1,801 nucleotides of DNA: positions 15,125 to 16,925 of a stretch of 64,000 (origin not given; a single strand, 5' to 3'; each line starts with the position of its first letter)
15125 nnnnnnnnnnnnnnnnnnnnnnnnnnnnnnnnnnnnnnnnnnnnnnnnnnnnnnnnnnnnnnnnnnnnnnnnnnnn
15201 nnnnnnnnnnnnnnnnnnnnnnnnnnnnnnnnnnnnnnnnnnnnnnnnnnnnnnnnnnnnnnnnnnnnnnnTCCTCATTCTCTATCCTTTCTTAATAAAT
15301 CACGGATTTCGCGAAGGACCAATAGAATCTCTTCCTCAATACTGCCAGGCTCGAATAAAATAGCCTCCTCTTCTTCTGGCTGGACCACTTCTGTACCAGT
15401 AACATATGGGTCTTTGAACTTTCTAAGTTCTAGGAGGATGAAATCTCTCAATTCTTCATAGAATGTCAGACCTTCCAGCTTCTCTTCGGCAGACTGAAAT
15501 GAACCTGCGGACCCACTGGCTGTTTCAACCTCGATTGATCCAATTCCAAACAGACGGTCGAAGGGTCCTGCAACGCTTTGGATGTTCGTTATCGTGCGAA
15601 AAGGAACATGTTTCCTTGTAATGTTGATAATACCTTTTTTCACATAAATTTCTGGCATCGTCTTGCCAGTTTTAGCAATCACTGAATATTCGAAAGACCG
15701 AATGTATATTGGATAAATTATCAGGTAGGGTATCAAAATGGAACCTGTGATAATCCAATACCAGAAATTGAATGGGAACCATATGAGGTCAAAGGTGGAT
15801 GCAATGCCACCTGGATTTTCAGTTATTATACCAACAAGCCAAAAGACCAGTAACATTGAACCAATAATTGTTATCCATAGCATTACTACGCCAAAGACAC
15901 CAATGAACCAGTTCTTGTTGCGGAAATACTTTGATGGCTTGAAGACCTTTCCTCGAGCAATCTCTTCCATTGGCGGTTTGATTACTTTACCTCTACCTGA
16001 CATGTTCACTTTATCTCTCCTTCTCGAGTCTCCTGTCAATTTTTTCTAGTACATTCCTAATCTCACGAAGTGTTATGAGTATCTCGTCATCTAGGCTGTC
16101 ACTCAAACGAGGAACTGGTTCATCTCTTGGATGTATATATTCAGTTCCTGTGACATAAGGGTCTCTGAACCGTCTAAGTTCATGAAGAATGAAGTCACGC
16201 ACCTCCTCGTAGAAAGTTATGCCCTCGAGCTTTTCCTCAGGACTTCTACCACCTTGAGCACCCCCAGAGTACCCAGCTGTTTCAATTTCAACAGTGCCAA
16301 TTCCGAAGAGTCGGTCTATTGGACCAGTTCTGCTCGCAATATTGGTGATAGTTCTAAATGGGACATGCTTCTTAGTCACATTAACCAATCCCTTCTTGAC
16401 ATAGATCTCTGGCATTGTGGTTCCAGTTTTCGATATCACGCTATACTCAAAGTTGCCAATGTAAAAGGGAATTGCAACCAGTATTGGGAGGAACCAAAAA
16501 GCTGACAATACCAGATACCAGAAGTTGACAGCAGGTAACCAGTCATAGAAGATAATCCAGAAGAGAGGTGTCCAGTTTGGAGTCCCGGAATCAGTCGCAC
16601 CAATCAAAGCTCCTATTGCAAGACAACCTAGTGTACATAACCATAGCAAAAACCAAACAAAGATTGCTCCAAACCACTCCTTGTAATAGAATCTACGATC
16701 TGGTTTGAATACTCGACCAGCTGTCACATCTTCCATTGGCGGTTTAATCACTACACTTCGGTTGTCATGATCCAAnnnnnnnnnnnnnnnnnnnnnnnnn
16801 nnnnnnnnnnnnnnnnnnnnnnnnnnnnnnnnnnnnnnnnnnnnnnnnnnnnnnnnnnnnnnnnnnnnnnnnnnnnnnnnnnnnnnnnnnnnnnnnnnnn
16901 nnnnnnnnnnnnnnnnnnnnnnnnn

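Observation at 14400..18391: Operon of four paralogous bacterial-type PH-domain membrane proteins with interleaved micro-TM ORFs behind a Tfx-like regulator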

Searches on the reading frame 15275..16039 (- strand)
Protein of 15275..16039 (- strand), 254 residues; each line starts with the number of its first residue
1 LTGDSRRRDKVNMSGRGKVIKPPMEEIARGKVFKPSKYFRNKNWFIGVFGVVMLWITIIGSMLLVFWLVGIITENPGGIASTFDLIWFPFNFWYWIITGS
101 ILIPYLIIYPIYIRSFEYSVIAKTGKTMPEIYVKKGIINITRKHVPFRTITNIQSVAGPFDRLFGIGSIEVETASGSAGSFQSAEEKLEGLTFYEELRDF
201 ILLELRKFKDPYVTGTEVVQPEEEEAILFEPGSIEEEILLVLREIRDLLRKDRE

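Call 3: search_protein_families(library=pfam, proteins=[window:15275-16039:-], max_evalue=1)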
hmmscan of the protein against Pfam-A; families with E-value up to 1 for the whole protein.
window:15275-16039:- (254 aa): 2 families
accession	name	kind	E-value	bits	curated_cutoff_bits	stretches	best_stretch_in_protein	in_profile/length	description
PF03703.20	bPH_2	-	3e-10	40.6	22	1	130-178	12-60/78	Bacterial PH domain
PF24649.1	DUF7642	-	0.1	13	27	1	141-208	33-98/100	Domain of unknown function (DUF7642)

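Call 4: search_protein_families(library=ncbifam, proteins=[window:15275-16039:-], max_evalue=1)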
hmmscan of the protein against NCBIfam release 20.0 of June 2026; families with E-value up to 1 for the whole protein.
window:15275-16039:- (254 aa): 0 families

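Call 7: find_homologous_proteins(query=window:15275-16003:-)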
Query window:15275-16003:- (242 aa): 1658 proteins with E <= 0.001 among 2608 candidates; the best 120 are listed.
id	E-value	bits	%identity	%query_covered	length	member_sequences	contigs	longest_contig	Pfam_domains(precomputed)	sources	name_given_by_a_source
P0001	1.2e-155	534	100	100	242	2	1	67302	PF03703.21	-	-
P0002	8.7e-149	512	95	100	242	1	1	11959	PF03703.21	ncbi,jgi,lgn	-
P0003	1.9e-146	504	94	100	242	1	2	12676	PF03703.21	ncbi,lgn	-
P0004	9.7e-145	498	92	100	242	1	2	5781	PF03703.21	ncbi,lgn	ncbi:MAG: PH domain-containing protein [Candidatus Thorarchaeota archaeon]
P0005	1.1e-142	492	90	100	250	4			PF03703.21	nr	nr:MAG: hypothetical protein AM325_13465 [Candidatus Thorarchaeota archaeon SMTZ1-45]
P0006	4.5e-134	464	84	100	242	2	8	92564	PF03703.21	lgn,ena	-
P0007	3.3e-132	457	85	100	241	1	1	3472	PF03703.21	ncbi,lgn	-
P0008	5.2e-129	447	81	100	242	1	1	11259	PF03703.21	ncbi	ncbi:MAG: PH domain-containing protein [Candidatus Thorarchaeota archaeon]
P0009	5.4e-128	444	81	100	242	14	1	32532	PF03703.21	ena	-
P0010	9.4e-127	440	80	100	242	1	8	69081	PF03703.21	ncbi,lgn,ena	ncbi:MAG: PH domain-containing protein [Candidatus Thorarchaeota archaeon]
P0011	8.8e-126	436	81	100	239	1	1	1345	PF03703.21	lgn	-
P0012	9.2e-126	436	80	100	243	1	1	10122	PF03703.21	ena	-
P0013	2.3e-125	435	80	100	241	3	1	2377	PF03703.21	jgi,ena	-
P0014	3.3e-125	434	79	100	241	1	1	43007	PF03703.21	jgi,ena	-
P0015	4.5e-125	434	79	100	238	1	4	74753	PF03703.21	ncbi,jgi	ncbi:MAG: PH domain-containing protein [Candidatus Thorarchaeota archaeon]|jgi:membrane protein YdbS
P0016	1.3e-124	432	79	100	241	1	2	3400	PF03703.21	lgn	-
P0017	1.9e-124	432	79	100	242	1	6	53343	PF03703.21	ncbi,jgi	ncbi:MAG: PH domain-containing protein [Candidatus Thorarchaeota archaeon]|jgi:uncharacterized membr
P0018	4.7e-124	431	79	100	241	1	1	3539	PF03703.21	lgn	-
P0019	7.9e-124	430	79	100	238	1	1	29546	PF03703.21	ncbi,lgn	ncbi:MAG: PH domain-containing protein [Candidatus Thorarchaeota archaeon]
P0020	8.0e-124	430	80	99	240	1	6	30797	PF03703.21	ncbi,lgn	ncbi:MAG: PH domain-containing protein [Candidatus Thorarchaeota archaeon]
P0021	8.3e-124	430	79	100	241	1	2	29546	PF03703.21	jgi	jgi:membrane protein YdbS with pleckstrin-like domain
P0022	1.0e-123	430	80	100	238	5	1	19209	PF03703.21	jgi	jgi:membrane protein YdbS with pleckstrin-like domain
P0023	1.2e-123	429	78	100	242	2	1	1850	PF03703.21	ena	-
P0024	2.1e-123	429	77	100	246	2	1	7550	PF03703.21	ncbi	-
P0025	2.3e-123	428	78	100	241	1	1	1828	PF03703.21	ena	-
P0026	2.4e-123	428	79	100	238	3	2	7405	PF03703.21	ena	-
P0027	8.9e-123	427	77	100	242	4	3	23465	PF03703.21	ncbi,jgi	ncbi:MAG: PH domain-containing protein [Candidatus Thorarchaeota archaeon]|jgi:uncharacterized membr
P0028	1.1e-122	426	81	100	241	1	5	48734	PF03703.21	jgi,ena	jgi:membrane protein YdbS with pleckstrin-like domain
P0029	2.1e-122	425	77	100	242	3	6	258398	PF03703.21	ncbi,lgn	ncbi:MAG: PH domain-containing protein [Candidatus Thorarchaeota archaeon]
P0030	2.4e-122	425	78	100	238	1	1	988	PF03703.21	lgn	-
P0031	3.0e-122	425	78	100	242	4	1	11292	PF03703.21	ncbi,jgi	-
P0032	3.2e-122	425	81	100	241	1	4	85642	PF03703.21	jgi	jgi:membrane protein YdbS with pleckstrin-like domain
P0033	3.4e-122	425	81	100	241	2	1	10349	PF03703.21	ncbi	ncbi:MAG: PH domain-containing protein [Candidatus Thorarchaeota archaeon]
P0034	7.1e-122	424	79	100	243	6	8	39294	PF03703.21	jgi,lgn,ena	jgi:membrane protein YdbS with pleckstrin-like domain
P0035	7.9e-122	423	77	100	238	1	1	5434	PF03703.21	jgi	jgi:membrane protein YdbS with pleckstrin-like domain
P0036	1.1e-121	423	79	100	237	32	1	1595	PF03703.21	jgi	jgi:uncharacterized membrane protein YdbT with pleckstrin-like domain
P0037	1.3e-121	423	81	100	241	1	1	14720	PF03703.21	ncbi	ncbi:MAG: PH domain-containing protein [Promethearchaeota archaeon]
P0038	2.4e-121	422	77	100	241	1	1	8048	PF03703.21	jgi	jgi:membrane protein YdbS with pleckstrin-like domain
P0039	3.0e-121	422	78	100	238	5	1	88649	PF03703.21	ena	-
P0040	4.0e-121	421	80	100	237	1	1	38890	PF03703.21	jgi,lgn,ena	-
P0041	5.4e-121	421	79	100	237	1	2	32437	PF03703.21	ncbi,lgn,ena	ncbi:MAG: PH domain-containing protein [Candidatus Thorarchaeota archaeon]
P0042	7.3e-121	420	76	100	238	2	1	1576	PF03703.21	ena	-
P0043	1.9e-120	419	78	100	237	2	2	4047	PF03703.21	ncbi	ncbi:MAG: PH domain-containing protein [Candidatus Thorarchaeota archaeon]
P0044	2.6e-120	418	76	100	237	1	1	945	PF03703.21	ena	-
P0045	3.4e-120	418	79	100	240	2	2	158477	PF03703.21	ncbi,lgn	ncbi:MAG: PH domain-containing protein [Candidatus Thorarchaeota archaeon]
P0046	5.8e-120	417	77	100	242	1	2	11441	PF03703.21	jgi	jgi:membrane protein YdbS with pleckstrin-like domain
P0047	6.8e-120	417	79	100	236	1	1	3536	PF03703.21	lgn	-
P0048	9.9e-120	417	78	100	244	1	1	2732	PF03703.21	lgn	-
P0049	1.8e-119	416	77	100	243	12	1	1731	PF03703.21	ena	-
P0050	2.6e-119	415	77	100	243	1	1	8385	PF03703.21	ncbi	-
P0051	3.7e-119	415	78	100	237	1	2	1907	PF03703.21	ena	-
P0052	1.6e-118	413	78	100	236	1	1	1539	PF03703.21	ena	-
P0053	7.0e-116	404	77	100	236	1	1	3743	PF03703.21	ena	-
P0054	1.0e-115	403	77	100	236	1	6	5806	PF03703.21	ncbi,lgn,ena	-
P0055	4.7e-115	401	76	100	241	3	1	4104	PF03703.21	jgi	-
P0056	1.3e-112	393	74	100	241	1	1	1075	PF03703.21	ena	-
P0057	1.6e-105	370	67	100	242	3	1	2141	PF03703.21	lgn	-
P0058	7.1e-105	368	69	100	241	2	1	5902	PF03703.21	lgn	-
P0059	2.7e-99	350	68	99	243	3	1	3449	PF03703.21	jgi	jgi:membrane protein YdbS with pleckstrin-like domain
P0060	3.6e-99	349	67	100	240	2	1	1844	PF03703.21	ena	-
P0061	1.4e-98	347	69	100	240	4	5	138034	PF03703.21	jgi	jgi:membrane protein YdbS with pleckstrin-like domain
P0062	4.2e-98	346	68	100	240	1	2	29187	PF03703.21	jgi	jgi:membrane protein YdbS with pleckstrin-like domain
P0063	4.5e-98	346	68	100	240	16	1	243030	PF03703.21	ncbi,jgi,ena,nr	ncbi:MAG: PH domain-containing protein [Candidatus Thorarchaeota archaeon]|nr:PH domain-containing p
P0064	3.8e-97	343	68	100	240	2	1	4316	PF03703.21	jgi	jgi:membrane protein YdbS with pleckstrin-like domain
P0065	4.6e-97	342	67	100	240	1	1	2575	PF03703.21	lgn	-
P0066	7.8e-97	342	66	100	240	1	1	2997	PF03703.21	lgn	-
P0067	9.4e-97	341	68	100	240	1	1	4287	PF03703.21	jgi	jgi:membrane protein YdbS with pleckstrin-like domain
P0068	1.2e-96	341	66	100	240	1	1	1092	PF03703.21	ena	-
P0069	1.4e-96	341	69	100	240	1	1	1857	PF03703.21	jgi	jgi:membrane protein YdbS with pleckstrin-like domain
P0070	4.5e-96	339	66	100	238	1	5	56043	PF03703.21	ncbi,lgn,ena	ncbi:MAG: PH domain-containing protein [Candidatus Thorarchaeota archaeon]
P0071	5.3e-96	339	67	100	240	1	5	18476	PF03703.21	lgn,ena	-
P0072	6.5e-96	339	66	100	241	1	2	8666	PF03703.21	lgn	-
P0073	6.7e-96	338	66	100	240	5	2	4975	PF03703.21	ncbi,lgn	-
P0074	1.4e-95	337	68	100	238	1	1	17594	PF03703.21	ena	-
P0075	2.2e-95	337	67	100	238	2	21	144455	PF03703.21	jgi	jgi:membrane protein YdbS with pleckstrin-like domain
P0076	4.1e-95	336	66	100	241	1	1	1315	PF03703.21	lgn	-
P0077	1.9e-94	334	66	100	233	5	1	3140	PF03703.21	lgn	-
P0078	2.0e-94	334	66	99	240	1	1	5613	PF03703.21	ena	-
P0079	2.1e-94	334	65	100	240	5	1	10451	PF03703.21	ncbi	ncbi:MAG: PH domain-containing protein [Candidatus Thorarchaeota archaeon]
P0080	3.2e-94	333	66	100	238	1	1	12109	PF03703.21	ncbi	-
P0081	3.9e-94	333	65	100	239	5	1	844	PF03703.21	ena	-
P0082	4.3e-94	333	66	100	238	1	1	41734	PF03703.21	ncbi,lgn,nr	ncbi:PH domain-containing protein [Candidatus Thorarchaeota archaeon]|nr:MAG: PH domain-containing p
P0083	1.2e-93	331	65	100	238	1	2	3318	PF03703.21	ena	-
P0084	1.4e-93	331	66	100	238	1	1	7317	PF03703.21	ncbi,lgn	-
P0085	1.8e-93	331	66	100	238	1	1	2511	PF03703.21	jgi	jgi:membrane protein YdbS with pleckstrin-like domain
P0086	2.1e-93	330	66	100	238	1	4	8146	PF03703.21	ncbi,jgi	ncbi:MAG: PH domain-containing protein [Candidatus Thorarchaeota archaeon]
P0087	2.8e-93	330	66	100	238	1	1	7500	PF03703.21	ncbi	-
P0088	3.1e-93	330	66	100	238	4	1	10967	PF03703.21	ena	-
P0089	5.5e-93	329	64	100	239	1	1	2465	PF03703.21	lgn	-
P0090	5.7e-93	329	65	100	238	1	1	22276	PF03703.21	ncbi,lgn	-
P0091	1.1e-92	328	66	100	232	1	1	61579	PF03703.21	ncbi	-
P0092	1.7e-92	327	66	100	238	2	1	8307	PF03703.21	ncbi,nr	ncbi:MAG: hypothetical protein E4H14_04740 [Candidatus Thorarchaeota archaeon]|nr:MAG: hypothetical 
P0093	1.9e-92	327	66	100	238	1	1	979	PF03703.21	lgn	-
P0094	2.7e-92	327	65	100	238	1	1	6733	PF03703.21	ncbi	-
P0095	3.4e-92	326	66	99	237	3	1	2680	PF03703.21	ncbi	-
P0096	7.5e-92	325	65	100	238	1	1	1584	PF03703.21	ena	-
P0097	9.0e-92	325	66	98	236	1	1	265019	PF03703.21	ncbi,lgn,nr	ncbi:MAG: PH domain-containing protein [Candidatus Thorarchaeota archaeon]|nr:PH domain-containing p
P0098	1.4e-91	324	65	100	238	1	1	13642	PF03703.21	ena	-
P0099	1.5e-91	324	63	100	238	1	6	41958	PF03703.21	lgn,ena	-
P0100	2.1e-91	324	66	100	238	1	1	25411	PF03703.21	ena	-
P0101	2.7e-91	323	66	100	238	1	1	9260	PF03703.21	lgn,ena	-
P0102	3.0e-91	323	65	100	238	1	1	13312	PF03703.21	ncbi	-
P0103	3.4e-91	323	65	100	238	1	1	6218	PF03703.21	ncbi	-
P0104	3.5e-91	323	65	100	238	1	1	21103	PF24649.2,PF03703.21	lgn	-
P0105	4.2e-91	323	65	100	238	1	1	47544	PF24649.2,PF03703.21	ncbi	ncbi:MAG: PH domain-containing protein [Candidatus Thorarchaeota archaeon]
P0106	4.7e-91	323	65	100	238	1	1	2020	PF03703.21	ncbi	-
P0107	5.6e-91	322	65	100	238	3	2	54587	PF03703.21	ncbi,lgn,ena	-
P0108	6.0e-91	322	65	100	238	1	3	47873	PF03703.21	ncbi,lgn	-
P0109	6.0e-91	322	64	100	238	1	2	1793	PF03703.21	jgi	jgi:uncharacterized membrane protein YdbT with pleckstrin-like domain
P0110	6.2e-91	322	63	100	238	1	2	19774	PF03703.21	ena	-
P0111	7.4e-91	322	64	100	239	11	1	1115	PF03703.21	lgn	-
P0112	8.1e-91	322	65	100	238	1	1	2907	PF03703.21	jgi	-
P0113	8.3e-91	322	65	100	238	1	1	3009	PF03703.21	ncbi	-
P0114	9.8e-91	322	65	100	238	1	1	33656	PF03703.21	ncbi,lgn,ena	-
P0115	1.0e-90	322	65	100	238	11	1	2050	PF03703.21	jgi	-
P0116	1.5e-90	321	65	100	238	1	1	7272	PF03703.21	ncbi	-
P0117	1.9e-90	321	63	100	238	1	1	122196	PF03703.21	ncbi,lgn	-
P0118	2.0e-90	321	63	100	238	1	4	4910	PF03703.21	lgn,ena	-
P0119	2.1e-90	320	63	100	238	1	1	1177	PF03703.21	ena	-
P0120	3.0e-90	320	64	100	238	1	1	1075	PF03703.21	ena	-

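Call 28: predict_structure(alignment_id=A2)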
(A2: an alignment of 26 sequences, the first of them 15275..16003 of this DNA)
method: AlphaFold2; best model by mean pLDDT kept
length: 242 residues; sequences in the alignment: 26
mean_pLDDT: 54.0   pTM: 0.34
mean pLDDT of the five models: 54.0, 52.2, 51.6, 51.3, 51.1
residues with pLDDT >= 90: 2; 70-90: 80; 50-70: 25; < 50: 135
segments of 3 or more residues with pLDDT < 50: 1-21, 104-185, 192-220
pLDDT, mean of each block of 10 residues (from residue 1): 34 41 62 84 89 85 79 84 87 74 43 31 27 30 34 35 32 41 50 40 29 38 69 78 55
secondary structure, 60 per line:
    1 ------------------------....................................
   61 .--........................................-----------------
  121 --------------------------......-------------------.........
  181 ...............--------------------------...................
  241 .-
elements in order: H25-61 H64-103 H147-152 H172-195 H222-241

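Call 47: search_protein_families(library=padloc, proteins=[window:15275-16003:-], max_evalue=0.01)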
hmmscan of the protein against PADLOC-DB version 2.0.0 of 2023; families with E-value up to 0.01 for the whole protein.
window:15275-16003:- (242 aa): 0 families

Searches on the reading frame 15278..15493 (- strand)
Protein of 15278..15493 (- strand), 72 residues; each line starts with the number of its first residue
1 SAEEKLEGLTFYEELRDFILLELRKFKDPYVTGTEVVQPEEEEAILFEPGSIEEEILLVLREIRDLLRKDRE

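Call 33: search_protein_families(library=pfam, proteins=[window:15278-15493:-], max_evalue=10)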
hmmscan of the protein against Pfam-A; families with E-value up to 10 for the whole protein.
seq(72 aa): 0 families

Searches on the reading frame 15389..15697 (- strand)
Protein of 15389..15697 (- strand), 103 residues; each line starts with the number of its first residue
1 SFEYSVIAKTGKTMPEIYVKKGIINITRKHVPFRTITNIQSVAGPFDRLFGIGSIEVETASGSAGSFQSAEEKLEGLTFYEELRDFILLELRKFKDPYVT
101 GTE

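Call 33: search_protein_families(library=pfam, proteins=[window:15389-15697:-], max_evalue=10)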
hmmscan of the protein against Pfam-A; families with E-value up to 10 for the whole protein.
seq(103 aa): 2 families
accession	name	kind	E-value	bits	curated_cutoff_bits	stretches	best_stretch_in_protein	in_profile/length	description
PF03703.20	bPH_2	-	6e-11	42.9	22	1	16-70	12-61/78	Bacterial PH domain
PF24649.1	DUF7642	-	0.019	15.3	27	1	27-94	33-98/100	Domain of unknown function (DUF7642)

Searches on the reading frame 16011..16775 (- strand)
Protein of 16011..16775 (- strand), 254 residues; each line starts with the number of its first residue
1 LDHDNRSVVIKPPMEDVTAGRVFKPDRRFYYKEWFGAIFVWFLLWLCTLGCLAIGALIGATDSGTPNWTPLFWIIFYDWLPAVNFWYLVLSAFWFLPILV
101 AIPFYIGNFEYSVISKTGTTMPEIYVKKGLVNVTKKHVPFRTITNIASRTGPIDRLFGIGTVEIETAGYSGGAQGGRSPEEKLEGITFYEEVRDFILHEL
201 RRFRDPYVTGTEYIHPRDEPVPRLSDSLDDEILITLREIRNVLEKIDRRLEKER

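Call 3: search_protein_families(library=pfam, proteins=[window:16011-16775:-], max_evalue=1)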
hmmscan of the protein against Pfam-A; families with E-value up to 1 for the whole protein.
window:16011-16775:- (254 aa): 2 families
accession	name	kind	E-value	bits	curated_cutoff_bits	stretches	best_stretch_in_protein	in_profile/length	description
PF03703.20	bPH_2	-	1.4e-09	38.5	22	1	123-171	12-60/78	Bacterial PH domain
PF24649.1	DUF7642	-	0.033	14.6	27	1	133-202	32-97/100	Domain of unknown function (DUF7642)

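Call 4: search_protein_families(library=ncbifam, proteins=[window:16011-16775:-], max_evalue=1)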
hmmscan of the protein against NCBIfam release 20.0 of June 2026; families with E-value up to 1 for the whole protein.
window:16011-16775:- (254 aa): 0 families

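Call 47: search_protein_families(library=padloc, proteins=[window:16011-16775:-], max_evalue=0.01)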
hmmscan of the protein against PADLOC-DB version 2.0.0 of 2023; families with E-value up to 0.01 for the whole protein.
window:16011-16775:- (254 aa): 0 families
